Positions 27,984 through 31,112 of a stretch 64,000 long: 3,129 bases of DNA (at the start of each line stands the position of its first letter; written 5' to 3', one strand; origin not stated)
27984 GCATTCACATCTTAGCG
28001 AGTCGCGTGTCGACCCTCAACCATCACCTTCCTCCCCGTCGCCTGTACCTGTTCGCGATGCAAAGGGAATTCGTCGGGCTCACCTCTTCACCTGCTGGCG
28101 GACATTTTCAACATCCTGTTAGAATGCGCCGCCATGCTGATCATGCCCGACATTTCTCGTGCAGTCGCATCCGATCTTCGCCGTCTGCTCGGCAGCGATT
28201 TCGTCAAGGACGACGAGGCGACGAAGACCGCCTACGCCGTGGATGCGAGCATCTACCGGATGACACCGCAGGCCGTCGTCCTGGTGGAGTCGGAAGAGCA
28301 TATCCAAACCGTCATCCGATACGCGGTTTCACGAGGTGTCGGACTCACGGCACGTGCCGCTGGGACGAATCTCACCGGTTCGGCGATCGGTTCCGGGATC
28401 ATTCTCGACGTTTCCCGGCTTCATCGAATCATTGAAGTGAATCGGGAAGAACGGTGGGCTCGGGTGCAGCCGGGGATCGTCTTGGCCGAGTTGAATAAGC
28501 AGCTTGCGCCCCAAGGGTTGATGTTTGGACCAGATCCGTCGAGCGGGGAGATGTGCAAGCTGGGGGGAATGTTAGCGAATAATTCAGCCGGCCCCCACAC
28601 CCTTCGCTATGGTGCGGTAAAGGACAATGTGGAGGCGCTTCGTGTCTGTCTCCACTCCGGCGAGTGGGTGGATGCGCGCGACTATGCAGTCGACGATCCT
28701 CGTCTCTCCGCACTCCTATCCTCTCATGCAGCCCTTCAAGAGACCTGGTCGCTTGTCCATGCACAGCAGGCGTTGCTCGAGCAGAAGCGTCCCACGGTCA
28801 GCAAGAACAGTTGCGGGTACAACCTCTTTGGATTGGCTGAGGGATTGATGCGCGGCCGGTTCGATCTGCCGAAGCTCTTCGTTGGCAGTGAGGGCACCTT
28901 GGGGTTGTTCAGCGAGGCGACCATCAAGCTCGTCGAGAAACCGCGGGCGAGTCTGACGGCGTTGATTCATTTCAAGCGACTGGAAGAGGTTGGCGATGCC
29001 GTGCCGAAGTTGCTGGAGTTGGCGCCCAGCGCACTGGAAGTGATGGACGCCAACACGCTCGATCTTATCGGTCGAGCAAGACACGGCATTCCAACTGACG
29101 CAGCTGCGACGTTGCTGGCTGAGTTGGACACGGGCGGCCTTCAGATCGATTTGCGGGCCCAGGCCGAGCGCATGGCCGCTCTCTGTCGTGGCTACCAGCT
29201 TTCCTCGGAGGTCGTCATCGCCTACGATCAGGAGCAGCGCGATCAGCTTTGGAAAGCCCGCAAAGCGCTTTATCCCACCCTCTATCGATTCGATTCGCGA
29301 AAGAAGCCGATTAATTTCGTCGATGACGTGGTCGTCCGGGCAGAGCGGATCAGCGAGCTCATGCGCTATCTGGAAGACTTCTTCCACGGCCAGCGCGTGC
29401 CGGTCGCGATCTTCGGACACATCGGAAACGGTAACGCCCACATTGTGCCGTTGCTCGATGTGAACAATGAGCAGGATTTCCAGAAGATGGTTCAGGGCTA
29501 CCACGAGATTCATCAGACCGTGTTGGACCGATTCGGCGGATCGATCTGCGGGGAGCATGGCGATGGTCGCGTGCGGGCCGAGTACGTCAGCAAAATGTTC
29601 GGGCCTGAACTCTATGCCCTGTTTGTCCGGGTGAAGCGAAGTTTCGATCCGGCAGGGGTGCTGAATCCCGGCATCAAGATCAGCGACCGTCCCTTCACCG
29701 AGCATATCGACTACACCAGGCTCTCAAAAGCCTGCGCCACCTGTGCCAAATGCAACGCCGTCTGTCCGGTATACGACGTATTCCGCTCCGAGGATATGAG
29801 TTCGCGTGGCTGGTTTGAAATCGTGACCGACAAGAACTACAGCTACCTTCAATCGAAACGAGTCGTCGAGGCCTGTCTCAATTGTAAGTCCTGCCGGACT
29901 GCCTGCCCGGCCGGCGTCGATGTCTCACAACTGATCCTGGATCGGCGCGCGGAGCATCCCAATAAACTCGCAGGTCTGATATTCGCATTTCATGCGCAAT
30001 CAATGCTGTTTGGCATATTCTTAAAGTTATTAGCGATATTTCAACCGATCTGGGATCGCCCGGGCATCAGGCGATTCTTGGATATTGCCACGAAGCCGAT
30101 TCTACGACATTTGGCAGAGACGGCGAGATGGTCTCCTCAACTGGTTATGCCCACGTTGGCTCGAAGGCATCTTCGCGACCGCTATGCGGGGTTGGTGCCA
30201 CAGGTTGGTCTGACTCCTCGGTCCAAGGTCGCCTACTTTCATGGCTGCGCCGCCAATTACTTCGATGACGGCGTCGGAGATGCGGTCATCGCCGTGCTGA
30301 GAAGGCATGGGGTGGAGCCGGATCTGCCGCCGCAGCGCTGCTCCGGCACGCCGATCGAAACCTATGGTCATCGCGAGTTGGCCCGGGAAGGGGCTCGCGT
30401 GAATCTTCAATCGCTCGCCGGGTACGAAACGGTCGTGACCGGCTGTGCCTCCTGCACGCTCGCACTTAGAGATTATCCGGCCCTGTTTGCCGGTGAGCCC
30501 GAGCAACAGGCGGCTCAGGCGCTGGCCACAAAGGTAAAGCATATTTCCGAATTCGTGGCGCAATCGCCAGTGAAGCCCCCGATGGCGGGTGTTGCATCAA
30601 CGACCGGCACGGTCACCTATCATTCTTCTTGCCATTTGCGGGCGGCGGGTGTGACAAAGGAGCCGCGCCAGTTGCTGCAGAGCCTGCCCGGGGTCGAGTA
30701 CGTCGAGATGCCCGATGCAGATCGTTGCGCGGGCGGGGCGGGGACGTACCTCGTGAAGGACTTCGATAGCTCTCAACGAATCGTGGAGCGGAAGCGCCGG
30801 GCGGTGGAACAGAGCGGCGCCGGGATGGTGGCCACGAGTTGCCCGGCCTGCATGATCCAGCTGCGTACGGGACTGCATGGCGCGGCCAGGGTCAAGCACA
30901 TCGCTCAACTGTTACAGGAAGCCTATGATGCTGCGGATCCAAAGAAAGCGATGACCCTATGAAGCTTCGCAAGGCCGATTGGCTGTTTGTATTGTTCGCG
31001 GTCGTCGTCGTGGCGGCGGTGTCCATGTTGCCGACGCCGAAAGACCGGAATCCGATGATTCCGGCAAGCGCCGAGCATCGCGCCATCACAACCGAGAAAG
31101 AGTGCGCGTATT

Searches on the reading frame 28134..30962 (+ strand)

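Call 53: search_protein_families(library=pfam, proteins=[window:28134-30962:+])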
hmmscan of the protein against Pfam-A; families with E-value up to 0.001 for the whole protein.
window:28134-30962:+ (942 aa): 7 families
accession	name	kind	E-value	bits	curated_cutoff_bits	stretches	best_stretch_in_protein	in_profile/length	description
PF02913.24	FAD-oxidase_C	-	1.9e-52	178.9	21.2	1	269-513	1-246/248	FAD linked oxidases, C-terminal domain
PF01565.28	FAD_binding_4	-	4.3e-39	133.8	26.4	1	45-181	1-138/139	FAD binding domain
PF02754.22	CCG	-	1.4e-27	96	20.6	2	827-911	1-85/85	Cysteine-rich domain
PF13183.11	Fer4_8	-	8.8e-09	36.2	27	1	532-595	3-68/68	4Fe-4S dicluster domain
PF13534.11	Fer4_17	-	6.7e-08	33.4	22.2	1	533-596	1-61/61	4Fe-4S dicluster domain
PF12838.12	Fer4_7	-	4.7e-05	24.2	27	1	534-595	2-52/52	4Fe-4S dicluster domain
PF14697.11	Fer4_21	-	0.00015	22.3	35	0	529-549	36-56/59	4Fe-4S dicluster domain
